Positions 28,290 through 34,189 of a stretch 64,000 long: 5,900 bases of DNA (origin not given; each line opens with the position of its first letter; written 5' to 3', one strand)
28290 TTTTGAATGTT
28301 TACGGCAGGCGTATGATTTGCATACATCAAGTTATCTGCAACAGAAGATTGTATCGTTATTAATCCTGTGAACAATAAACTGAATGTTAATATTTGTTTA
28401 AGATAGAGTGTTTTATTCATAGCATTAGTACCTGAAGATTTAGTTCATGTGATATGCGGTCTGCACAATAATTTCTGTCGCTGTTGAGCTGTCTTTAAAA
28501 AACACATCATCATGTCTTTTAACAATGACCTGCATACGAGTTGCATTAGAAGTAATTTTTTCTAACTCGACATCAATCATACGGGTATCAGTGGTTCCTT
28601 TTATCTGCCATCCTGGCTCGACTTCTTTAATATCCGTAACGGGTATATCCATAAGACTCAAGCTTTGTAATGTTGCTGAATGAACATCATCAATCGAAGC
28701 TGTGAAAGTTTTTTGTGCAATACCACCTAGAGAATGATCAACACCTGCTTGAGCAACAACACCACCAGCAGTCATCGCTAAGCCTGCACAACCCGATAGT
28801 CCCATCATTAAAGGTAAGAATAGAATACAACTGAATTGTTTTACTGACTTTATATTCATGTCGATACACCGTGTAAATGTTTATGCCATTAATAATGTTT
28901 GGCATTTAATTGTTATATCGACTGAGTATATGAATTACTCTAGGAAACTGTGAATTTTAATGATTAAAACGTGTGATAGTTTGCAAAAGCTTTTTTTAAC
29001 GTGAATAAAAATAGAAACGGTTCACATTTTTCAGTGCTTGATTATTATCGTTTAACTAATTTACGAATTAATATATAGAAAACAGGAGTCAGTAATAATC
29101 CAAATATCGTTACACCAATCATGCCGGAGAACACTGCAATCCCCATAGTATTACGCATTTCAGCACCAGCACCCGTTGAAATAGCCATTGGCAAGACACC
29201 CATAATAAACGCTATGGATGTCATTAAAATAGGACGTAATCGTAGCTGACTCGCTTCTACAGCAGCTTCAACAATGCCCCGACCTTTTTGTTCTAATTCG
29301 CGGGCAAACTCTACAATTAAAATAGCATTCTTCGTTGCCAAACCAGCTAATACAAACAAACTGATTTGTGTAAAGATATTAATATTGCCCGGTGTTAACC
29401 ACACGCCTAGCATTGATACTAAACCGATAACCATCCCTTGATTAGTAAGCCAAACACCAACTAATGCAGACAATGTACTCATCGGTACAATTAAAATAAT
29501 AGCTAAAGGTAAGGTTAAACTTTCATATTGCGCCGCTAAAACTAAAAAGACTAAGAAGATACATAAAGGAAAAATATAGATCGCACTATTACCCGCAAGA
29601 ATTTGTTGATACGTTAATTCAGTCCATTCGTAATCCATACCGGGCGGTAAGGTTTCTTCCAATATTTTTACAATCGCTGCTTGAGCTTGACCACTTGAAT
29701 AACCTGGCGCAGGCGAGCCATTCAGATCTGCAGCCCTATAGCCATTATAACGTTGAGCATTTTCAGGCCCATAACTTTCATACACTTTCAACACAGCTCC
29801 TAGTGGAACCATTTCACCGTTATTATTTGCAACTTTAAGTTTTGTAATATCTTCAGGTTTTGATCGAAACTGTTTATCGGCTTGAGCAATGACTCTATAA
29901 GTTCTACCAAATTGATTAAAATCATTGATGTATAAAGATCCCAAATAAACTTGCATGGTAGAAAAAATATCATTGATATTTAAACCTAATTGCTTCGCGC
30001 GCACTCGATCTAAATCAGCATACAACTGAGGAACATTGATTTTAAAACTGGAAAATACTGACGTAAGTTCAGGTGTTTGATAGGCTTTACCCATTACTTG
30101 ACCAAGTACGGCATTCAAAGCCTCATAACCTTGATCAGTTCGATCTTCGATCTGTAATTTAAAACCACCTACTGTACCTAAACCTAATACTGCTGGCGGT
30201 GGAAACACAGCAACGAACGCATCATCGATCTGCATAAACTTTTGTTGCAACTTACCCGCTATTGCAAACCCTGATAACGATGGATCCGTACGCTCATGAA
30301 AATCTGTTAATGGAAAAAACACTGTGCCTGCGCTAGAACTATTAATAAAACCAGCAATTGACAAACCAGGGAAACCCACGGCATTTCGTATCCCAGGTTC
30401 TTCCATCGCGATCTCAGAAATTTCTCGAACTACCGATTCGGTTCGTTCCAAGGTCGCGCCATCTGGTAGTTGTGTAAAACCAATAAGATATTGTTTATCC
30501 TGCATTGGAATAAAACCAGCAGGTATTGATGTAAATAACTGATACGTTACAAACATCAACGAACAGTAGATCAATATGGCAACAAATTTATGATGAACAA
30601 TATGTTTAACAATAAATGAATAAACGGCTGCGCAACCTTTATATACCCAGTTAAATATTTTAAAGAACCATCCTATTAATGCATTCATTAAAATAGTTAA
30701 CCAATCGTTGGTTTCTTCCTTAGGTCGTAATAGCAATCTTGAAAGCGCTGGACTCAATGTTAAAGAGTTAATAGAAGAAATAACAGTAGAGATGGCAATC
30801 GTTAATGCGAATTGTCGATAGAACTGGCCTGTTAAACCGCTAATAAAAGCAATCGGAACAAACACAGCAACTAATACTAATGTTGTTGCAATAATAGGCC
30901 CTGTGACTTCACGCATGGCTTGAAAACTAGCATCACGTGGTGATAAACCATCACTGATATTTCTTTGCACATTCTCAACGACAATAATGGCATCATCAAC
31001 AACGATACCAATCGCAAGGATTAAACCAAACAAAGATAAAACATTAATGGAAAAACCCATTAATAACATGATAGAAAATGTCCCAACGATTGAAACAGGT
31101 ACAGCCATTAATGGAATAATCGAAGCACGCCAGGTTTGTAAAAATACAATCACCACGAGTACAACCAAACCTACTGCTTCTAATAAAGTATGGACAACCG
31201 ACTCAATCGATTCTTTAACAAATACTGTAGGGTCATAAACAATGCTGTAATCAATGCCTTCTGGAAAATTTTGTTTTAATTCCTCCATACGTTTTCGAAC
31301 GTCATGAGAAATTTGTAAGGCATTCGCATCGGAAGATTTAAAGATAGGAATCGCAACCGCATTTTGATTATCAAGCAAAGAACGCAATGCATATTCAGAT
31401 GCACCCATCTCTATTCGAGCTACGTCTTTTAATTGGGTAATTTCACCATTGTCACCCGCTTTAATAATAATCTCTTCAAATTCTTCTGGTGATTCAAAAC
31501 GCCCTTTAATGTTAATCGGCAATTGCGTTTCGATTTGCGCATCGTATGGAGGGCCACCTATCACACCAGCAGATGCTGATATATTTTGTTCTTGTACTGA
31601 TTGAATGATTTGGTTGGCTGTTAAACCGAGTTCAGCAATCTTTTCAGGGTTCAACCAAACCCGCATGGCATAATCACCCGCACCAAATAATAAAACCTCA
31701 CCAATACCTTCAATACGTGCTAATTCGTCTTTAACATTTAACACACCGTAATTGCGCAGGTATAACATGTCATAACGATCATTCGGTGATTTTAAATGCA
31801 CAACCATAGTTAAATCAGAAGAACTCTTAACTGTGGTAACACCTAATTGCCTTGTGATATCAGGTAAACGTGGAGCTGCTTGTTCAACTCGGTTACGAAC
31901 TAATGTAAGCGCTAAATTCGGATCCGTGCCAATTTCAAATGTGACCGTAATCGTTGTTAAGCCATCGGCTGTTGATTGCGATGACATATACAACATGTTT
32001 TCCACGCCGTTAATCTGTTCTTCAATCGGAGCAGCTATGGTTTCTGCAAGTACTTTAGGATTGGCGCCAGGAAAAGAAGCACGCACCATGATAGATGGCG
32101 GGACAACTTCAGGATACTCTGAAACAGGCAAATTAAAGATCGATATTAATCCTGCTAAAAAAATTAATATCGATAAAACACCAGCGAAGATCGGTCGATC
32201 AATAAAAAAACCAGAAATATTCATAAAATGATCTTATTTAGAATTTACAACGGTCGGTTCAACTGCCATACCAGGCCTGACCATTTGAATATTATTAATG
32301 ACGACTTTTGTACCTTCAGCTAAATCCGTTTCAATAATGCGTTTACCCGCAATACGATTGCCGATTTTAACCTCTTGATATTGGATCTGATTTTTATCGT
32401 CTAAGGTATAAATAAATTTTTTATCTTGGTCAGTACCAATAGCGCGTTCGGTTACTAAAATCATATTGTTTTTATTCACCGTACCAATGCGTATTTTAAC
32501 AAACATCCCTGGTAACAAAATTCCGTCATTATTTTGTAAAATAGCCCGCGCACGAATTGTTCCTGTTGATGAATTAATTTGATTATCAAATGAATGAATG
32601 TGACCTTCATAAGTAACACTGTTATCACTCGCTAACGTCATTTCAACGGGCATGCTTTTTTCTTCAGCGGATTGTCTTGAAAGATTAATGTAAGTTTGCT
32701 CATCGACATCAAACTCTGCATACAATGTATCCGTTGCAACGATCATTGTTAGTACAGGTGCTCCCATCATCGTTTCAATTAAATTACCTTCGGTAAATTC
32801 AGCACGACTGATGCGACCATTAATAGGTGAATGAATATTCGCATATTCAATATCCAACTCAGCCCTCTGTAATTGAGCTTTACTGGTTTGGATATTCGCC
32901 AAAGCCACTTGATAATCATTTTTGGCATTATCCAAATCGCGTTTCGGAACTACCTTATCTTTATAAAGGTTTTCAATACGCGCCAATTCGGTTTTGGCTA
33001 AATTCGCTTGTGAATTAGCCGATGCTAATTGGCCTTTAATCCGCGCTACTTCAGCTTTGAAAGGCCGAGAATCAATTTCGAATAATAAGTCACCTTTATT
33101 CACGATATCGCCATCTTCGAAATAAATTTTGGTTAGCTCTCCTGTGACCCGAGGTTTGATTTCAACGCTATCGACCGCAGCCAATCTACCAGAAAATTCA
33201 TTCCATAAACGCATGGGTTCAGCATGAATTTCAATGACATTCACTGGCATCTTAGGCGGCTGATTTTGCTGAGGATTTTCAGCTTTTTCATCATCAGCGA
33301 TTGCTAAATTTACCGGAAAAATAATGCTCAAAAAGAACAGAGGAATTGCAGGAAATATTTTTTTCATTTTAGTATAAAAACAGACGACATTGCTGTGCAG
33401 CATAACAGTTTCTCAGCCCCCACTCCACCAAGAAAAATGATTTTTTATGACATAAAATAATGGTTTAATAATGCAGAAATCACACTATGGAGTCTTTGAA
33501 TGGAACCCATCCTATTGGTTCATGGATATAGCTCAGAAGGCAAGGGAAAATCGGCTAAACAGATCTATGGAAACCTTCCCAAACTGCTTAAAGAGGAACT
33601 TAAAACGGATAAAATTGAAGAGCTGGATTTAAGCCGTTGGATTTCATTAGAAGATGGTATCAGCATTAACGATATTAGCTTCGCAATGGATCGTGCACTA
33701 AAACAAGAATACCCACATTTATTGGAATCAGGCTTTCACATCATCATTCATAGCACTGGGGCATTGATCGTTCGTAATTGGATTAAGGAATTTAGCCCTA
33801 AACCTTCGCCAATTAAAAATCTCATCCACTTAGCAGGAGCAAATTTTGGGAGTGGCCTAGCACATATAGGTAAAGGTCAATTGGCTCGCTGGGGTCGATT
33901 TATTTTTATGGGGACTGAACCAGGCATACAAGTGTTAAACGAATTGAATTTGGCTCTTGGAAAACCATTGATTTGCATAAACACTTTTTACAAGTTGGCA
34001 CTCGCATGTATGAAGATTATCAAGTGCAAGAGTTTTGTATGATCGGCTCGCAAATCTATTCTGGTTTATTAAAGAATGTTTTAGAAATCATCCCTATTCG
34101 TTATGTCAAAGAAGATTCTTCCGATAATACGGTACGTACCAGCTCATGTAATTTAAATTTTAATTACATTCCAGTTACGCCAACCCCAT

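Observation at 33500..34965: Lipase_2-like hydrolase gene split into two overlapping frames at a T homopolymer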

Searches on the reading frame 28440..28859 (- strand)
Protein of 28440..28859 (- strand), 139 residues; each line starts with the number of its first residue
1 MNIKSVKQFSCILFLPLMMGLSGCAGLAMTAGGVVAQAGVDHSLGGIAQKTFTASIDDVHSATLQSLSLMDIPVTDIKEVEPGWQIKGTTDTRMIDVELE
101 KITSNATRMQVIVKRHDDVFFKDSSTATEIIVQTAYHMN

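Call 15: search_protein_families(library=pfam, proteins=[window:28440-28859:-], max_evalue=0.01)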
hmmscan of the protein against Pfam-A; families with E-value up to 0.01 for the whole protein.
window:28440-28859:- (139 aa): 1 family
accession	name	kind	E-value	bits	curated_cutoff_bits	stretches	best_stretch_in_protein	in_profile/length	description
PF12092.13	DUF3568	-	1e-06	29.3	23.2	1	14-113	8-105/124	Protein of unknown function (DUF3568)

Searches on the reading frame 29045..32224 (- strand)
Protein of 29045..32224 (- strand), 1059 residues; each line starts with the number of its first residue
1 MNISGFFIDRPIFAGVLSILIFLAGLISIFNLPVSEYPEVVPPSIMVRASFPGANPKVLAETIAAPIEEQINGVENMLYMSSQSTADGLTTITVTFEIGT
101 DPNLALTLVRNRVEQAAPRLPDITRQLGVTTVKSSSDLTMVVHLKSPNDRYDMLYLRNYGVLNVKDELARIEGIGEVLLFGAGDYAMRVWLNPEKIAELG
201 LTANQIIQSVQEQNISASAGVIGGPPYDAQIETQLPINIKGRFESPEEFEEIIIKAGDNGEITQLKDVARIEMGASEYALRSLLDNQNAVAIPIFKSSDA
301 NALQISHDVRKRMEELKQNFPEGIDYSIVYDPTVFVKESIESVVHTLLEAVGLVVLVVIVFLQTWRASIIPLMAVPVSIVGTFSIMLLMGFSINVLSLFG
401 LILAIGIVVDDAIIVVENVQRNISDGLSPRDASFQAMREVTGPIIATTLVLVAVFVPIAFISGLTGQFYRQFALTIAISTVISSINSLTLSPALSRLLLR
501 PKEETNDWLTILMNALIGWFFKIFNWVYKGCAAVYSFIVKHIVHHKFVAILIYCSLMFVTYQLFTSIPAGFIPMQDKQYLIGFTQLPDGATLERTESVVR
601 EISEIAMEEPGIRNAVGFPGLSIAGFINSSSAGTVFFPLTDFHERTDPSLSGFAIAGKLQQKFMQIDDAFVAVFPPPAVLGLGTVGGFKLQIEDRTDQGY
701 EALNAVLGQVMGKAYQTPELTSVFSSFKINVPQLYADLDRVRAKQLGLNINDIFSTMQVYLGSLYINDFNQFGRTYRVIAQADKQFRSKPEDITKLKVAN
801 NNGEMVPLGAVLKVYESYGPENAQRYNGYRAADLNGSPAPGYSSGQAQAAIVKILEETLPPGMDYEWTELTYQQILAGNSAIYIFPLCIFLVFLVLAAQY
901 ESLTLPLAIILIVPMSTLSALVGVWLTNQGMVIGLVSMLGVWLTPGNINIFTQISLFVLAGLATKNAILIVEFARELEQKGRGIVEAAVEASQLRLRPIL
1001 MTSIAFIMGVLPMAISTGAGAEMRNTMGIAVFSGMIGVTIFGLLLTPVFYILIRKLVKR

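Call 15: search_protein_families(library=pfam, proteins=[window:29045-32224:-], max_evalue=0.01)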
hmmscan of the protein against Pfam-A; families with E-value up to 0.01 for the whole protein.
window:29045-32224:- (1059 aa): 3 families
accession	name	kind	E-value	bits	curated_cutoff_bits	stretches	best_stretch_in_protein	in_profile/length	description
PF00873.25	ACR_tran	-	0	1121.3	28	1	3-1054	1-1021/1021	AcrB/AcrD/AcrF family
PF03176.21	MMPL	-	7.2e-10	38.7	20.5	1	321-498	120-302/333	MMPL family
PF02355.23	SecD_SecF_C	-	2.1e-05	24.5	20.5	1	337-495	27-183/189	Protein export membrane protein SecD/SecF, C-terminal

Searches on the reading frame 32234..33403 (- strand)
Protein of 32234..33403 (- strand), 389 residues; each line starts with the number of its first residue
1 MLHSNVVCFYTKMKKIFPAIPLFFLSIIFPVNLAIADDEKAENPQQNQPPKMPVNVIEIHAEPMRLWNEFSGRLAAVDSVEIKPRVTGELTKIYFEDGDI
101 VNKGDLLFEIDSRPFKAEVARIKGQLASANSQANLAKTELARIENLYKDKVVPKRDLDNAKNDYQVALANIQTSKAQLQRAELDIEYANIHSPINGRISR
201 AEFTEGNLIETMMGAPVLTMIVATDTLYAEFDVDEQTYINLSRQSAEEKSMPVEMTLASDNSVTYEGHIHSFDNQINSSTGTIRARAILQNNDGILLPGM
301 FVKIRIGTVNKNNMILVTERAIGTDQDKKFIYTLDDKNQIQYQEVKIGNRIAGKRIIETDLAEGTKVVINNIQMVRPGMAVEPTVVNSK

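Call 15: search_protein_families(library=pfam, proteins=[window:32234-33403:-], max_evalue=0.01)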
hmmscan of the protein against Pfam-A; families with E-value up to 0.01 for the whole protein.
window:32234-33403:- (389 aa): 3 families
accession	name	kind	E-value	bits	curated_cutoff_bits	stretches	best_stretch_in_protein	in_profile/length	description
PF16576.10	HlyD_D23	-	8.8e-18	64.8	30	1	80-302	20-214/214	Barrel-sandwich domain of CusB or HlyD membrane-fusion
PF13437.12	HlyD_3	-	1.7e-09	38.8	22.2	1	190-299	2-106/106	HlyD family secretion protein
PF13533.13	Biotin_lipoyl_2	-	4.3e-09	36.4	29.8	1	80-111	1-32/32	Biotin-lipoyl like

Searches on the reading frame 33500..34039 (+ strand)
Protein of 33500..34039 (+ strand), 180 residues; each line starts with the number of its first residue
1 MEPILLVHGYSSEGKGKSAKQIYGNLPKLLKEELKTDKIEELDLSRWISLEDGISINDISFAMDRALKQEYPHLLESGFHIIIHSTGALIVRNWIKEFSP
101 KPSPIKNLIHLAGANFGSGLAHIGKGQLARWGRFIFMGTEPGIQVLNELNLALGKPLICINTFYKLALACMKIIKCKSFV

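Call 3: search_protein_families(library=pfam, proteins=[window:33500-34039:+], max_evalue=0.1)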
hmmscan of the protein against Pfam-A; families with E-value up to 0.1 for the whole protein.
seq(180 aa): 3 families
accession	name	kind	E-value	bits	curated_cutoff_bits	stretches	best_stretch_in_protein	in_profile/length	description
PF02089.21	Palm_thioest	-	1.9e-06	28.2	26.8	1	3-117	1-112/254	Palmitoyl protein thioesterase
PF24096.1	DUF7379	-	0.00024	21.5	33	1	76-139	69-131/191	Domain of unknown function (DUF7379)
PF00561.26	Abhydrolase_1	-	0.059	13.5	25.8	1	71-113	63-102/245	alpha/beta hydrolase fold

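Call 8: list_cluster_members(proteins=[window:33500-34039:+, window:33973-34962:+, P0001])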
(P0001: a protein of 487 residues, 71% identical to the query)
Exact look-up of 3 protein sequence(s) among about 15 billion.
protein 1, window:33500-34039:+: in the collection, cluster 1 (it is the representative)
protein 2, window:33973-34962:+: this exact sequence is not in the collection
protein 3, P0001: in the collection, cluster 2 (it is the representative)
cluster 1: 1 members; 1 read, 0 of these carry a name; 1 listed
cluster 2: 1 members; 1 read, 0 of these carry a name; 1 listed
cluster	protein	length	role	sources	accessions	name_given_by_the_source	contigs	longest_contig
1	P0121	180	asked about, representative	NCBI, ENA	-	-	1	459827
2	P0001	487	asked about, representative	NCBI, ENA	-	-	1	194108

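Call 9: find_encoding_contigs(protein=P0121, flank=10000, max_places=4)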
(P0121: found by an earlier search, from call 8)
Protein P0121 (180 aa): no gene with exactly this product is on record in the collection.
